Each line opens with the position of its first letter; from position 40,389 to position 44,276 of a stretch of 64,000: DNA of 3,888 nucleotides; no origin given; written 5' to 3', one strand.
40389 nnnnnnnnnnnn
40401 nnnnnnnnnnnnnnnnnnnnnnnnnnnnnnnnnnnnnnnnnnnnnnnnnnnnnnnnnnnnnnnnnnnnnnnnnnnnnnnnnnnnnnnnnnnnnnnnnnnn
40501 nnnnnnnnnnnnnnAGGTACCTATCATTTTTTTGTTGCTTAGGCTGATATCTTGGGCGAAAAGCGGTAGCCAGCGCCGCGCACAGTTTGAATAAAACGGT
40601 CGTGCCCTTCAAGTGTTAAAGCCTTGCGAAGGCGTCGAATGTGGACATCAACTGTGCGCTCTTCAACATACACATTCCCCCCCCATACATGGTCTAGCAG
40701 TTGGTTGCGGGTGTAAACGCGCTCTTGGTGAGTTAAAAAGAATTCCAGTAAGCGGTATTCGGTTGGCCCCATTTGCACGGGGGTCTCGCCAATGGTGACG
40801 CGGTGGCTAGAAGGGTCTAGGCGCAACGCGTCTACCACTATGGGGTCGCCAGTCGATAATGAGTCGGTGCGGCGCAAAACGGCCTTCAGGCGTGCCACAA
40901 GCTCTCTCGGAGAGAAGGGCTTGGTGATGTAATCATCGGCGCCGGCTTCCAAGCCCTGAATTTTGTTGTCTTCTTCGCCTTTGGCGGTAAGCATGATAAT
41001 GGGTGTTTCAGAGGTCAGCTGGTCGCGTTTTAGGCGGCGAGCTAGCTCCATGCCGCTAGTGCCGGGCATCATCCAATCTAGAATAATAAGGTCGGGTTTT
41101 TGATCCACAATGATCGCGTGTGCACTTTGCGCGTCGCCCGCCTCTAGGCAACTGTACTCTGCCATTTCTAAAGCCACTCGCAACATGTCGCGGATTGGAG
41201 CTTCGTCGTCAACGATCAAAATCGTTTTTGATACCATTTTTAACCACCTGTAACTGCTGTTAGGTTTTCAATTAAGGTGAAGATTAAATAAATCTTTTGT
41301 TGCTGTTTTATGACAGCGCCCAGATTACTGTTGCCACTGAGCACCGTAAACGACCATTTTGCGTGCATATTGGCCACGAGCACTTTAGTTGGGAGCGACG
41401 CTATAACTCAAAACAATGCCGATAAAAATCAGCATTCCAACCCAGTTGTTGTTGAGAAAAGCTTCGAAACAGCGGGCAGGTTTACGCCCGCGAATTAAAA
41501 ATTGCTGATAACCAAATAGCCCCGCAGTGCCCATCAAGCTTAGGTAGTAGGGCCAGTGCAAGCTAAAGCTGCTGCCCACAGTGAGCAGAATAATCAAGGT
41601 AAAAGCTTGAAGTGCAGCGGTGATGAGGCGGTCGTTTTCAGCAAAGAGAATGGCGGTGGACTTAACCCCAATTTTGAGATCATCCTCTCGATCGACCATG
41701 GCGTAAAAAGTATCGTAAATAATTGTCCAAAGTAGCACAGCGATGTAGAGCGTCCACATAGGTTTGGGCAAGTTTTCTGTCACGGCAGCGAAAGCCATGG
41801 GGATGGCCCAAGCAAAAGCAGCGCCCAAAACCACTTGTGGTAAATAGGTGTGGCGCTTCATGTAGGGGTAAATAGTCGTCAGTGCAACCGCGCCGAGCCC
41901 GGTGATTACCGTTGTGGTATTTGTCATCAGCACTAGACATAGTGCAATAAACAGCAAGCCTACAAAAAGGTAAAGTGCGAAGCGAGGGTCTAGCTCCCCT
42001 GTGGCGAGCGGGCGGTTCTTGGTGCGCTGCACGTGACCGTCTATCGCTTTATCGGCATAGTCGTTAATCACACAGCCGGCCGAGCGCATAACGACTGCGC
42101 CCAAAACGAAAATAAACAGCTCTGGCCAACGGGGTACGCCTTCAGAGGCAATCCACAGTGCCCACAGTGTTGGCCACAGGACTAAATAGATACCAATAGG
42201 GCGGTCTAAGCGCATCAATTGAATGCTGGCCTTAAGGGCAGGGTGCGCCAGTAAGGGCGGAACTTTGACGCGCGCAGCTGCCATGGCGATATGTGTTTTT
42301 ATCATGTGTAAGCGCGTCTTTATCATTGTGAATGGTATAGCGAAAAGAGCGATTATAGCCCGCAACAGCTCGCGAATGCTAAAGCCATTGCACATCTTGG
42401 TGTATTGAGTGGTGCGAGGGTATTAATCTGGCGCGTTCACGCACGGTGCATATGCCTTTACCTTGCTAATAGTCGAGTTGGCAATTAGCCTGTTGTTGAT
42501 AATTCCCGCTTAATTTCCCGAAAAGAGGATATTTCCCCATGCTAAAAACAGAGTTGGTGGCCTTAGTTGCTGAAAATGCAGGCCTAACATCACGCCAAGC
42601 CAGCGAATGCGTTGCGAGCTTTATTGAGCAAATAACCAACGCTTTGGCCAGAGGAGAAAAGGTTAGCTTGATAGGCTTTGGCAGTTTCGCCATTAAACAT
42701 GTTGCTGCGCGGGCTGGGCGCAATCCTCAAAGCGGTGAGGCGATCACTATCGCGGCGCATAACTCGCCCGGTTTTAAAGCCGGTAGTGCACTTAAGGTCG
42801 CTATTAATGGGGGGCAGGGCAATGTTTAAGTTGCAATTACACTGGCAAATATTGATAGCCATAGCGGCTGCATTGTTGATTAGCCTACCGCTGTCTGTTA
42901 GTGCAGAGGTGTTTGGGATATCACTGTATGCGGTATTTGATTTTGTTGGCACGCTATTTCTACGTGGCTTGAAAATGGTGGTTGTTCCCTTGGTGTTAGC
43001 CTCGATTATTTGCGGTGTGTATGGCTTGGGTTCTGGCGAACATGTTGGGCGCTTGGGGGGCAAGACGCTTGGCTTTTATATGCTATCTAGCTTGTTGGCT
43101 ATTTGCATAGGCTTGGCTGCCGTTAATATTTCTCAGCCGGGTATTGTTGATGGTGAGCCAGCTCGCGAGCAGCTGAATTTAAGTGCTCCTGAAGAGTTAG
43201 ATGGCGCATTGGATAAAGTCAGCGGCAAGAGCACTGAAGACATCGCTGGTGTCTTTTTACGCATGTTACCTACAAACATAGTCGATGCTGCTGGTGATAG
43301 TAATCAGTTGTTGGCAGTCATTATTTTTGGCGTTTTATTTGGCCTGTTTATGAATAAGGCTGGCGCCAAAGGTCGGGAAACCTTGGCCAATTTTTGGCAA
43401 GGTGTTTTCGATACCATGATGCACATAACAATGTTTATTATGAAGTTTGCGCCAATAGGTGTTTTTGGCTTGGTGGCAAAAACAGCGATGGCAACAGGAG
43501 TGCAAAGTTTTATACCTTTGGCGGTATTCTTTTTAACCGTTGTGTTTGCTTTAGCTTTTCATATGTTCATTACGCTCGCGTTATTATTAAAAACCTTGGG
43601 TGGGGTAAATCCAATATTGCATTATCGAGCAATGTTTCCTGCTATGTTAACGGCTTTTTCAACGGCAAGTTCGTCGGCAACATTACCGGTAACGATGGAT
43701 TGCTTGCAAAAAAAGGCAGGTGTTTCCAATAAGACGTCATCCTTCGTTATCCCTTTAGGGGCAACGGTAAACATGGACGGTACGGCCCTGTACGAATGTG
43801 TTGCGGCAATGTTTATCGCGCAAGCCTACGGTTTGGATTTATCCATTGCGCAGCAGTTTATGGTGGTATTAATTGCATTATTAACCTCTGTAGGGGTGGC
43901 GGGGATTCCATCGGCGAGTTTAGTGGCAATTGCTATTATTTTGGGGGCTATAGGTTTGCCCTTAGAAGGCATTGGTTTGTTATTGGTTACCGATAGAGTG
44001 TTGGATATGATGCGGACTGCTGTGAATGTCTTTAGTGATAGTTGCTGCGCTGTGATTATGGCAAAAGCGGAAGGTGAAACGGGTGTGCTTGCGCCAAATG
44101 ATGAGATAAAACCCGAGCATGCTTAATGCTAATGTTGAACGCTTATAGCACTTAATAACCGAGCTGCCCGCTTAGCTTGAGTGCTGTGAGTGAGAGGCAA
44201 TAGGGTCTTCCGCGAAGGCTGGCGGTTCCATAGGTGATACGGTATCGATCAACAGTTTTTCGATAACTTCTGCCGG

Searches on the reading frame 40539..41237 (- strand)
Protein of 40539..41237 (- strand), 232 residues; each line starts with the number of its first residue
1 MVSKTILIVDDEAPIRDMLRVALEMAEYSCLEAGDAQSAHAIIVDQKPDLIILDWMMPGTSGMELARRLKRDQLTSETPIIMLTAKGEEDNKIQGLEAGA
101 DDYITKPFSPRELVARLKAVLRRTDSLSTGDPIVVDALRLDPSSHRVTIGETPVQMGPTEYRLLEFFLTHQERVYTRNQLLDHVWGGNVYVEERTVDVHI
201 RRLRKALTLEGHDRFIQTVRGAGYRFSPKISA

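Call 43: search_protein_families(library=pfam, proteins=[window:40539-41237:-], max_evalue=0.00001)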
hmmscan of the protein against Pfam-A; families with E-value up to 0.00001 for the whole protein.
window:40539-41237:- (232 aa): 2 families
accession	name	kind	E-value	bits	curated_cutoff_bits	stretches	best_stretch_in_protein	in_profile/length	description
PF00072.30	Response_reg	-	2.6e-32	111.7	30.2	1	6-117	1-110/111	Response regulator receiver domain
PF00486.34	Trans_reg_C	-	4.4e-27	94.4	26.2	1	152-226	2-77/77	Transcriptional regulatory protein, C terminal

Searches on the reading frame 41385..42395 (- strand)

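Call 43: search_protein_families(library=pfam, proteins=[window:41385-42395:-], max_evalue=0.00001)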
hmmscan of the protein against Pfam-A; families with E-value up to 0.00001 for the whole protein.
window:41385-42395:- (336 aa): 1 family
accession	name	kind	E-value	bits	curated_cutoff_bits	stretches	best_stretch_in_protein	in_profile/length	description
PF01040.23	UbiA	-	2.4e-68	230.6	34.2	1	72-314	1-247/250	UbiA prenyltransferase family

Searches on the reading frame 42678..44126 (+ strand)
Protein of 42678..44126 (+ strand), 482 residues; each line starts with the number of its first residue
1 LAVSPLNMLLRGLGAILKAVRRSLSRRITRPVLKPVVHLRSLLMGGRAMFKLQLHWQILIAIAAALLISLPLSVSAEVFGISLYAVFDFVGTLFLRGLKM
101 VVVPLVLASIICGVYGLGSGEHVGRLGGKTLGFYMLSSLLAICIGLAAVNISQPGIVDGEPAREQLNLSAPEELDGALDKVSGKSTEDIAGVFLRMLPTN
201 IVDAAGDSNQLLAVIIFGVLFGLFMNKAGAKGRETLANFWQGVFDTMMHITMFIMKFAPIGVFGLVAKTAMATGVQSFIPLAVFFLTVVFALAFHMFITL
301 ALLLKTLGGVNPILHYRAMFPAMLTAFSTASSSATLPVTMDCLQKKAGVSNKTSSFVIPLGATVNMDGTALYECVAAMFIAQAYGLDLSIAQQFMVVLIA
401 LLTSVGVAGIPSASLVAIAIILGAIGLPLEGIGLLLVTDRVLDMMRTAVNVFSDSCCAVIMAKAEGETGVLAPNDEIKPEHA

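Call 43: search_protein_families(library=pfam, proteins=[window:42678-44126:+], max_evalue=0.00001)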
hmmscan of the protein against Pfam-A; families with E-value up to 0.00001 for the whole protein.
window:42678-44126:+ (482 aa): 1 family
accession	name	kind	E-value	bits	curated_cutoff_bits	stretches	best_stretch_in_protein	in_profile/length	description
PF00375.23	SDF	-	6.3e-123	411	27.9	1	54-463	1-386/387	Sodium:dicarboxylate symporter family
